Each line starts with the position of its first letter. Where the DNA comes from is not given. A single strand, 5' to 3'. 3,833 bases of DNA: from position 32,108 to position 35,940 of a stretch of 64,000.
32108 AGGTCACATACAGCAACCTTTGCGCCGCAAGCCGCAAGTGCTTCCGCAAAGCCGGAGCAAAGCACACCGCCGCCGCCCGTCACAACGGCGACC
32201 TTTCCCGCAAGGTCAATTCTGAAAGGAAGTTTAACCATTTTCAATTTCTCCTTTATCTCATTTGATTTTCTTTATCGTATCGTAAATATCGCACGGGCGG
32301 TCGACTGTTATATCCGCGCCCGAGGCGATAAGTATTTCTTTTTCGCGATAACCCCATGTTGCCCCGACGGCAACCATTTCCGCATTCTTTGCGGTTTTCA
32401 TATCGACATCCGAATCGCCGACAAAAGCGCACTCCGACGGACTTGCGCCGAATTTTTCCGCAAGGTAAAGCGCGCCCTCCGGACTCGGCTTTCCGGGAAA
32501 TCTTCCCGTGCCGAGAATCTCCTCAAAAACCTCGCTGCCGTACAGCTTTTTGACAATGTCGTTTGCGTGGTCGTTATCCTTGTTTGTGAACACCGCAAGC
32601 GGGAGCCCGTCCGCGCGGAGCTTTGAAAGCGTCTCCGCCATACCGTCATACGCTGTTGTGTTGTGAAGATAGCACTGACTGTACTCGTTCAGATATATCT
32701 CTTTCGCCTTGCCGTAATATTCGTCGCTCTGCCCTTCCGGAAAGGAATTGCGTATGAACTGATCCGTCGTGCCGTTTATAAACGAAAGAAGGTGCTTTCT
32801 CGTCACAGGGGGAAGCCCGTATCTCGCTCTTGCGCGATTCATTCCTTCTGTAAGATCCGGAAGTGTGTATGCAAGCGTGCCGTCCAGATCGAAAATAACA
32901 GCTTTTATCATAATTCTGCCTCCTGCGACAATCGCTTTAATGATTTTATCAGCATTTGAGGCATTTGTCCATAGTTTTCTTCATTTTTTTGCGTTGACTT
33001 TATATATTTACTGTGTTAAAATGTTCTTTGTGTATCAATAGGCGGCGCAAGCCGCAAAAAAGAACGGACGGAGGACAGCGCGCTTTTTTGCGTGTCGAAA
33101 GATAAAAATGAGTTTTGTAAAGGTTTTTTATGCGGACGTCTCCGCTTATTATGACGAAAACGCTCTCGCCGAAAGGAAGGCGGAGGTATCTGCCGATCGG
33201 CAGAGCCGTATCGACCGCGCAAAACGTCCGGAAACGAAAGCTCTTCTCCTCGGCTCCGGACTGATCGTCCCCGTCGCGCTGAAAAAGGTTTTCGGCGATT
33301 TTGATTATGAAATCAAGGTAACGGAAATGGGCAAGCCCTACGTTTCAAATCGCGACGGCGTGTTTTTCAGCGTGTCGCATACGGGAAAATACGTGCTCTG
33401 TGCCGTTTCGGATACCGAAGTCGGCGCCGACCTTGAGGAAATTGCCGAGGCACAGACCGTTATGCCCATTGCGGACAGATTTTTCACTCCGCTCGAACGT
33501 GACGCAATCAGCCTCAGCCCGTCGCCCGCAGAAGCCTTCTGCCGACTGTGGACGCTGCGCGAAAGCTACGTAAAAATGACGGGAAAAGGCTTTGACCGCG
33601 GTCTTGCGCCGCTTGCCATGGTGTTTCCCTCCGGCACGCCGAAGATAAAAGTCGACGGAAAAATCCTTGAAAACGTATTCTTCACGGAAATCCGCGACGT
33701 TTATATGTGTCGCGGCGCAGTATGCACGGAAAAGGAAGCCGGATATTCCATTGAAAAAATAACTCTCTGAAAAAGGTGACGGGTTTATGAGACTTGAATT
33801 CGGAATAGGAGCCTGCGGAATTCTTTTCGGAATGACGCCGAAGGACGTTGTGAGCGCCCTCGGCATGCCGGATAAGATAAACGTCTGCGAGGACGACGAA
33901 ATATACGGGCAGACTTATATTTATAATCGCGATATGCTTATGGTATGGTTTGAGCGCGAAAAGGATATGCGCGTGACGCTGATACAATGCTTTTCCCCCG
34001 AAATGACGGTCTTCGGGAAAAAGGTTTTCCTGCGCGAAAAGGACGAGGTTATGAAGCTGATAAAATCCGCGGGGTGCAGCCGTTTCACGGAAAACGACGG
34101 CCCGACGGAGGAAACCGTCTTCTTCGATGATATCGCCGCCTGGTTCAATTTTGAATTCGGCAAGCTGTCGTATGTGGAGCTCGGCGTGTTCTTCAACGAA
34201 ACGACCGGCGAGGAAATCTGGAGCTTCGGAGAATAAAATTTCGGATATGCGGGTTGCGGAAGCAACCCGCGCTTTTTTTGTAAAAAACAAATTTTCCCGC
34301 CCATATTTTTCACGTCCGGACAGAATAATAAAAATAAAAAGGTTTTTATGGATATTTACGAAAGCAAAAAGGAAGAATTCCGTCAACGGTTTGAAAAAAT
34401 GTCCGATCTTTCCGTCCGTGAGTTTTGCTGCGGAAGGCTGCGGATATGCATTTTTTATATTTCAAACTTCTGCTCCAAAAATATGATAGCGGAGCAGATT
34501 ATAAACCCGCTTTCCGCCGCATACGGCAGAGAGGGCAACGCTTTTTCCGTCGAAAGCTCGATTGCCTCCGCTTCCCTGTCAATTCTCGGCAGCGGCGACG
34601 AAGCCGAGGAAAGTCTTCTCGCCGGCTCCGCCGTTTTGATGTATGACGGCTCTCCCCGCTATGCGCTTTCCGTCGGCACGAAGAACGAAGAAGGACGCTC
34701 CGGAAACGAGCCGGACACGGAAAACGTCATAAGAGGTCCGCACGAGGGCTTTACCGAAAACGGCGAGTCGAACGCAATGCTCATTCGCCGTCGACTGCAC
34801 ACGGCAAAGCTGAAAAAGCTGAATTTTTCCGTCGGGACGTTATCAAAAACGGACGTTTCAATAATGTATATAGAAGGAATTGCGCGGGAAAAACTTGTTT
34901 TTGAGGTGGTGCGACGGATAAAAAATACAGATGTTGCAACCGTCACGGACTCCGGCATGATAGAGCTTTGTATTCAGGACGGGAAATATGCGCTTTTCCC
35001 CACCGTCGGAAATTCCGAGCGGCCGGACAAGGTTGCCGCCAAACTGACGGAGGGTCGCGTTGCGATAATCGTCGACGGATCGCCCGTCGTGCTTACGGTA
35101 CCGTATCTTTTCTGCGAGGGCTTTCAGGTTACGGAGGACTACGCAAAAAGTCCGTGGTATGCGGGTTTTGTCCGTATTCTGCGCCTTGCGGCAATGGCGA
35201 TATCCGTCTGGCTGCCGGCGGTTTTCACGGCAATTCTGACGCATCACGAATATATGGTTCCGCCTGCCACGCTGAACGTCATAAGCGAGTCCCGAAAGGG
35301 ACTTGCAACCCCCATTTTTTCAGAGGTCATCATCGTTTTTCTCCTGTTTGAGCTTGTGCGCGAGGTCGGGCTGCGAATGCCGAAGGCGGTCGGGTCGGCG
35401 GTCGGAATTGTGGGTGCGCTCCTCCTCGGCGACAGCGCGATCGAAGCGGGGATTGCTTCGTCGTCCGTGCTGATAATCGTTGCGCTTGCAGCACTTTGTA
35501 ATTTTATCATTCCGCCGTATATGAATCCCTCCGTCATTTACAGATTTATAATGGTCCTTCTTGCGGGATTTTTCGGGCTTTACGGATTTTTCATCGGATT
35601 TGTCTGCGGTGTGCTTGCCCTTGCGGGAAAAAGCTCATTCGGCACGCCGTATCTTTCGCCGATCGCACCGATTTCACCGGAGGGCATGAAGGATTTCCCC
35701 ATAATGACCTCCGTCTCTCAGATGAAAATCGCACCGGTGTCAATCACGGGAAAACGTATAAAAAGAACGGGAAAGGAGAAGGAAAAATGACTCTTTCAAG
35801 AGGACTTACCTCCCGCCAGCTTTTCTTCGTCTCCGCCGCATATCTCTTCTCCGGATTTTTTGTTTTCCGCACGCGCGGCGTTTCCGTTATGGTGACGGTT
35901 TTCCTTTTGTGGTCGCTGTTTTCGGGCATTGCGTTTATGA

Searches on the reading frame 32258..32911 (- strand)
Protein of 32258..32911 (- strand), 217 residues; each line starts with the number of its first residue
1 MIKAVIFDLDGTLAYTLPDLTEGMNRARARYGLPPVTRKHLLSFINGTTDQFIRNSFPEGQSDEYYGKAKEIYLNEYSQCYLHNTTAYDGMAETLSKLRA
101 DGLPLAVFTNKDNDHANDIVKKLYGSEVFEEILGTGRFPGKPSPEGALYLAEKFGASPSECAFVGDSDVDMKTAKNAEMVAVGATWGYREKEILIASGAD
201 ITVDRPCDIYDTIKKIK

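Call 93: search_protein_families(library=padloc, proteins=[window:32258-32911:-], max_evalue=0.001)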
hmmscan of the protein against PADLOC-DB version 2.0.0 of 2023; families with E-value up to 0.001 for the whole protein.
window:32258-32911:- (217 aa): 1 family
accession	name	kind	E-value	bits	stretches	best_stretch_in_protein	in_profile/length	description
PDLC03008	Hydrolase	-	1.9e-05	22.3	1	94-188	132-227/288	-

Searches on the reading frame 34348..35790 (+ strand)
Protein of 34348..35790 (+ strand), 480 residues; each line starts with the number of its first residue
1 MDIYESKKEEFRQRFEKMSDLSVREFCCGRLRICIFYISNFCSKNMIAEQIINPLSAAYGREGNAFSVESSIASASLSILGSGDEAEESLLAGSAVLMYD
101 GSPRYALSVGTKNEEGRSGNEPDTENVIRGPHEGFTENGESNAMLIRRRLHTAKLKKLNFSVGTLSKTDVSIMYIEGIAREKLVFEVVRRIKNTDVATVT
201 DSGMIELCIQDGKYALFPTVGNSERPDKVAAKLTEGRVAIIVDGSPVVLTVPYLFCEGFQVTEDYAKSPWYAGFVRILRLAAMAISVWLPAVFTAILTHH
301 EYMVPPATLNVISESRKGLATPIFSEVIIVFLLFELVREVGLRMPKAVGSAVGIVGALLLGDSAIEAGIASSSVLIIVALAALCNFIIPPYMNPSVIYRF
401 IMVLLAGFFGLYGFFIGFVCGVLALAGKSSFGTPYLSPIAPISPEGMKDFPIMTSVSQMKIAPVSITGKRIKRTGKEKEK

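Call 8: search_protein_families(library=pfam, proteins=[window:34348-35790:+], max_evalue=0.00001)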
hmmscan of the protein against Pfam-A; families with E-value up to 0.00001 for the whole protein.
window:34348-35790:+ (480 aa): 1 family
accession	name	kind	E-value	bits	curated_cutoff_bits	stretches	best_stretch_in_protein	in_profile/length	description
PF03323.18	GerA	-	4.2e-145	484.3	27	1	10-462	2-463/466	Bacillus/Clostridium GerA spore germination protein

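Call 93: search_protein_families(library=padloc, proteins=[window:34348-35790:+], max_evalue=0.001)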
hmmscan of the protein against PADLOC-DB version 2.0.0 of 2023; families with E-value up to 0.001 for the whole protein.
window:34348-35790:+ (480 aa): 0 families
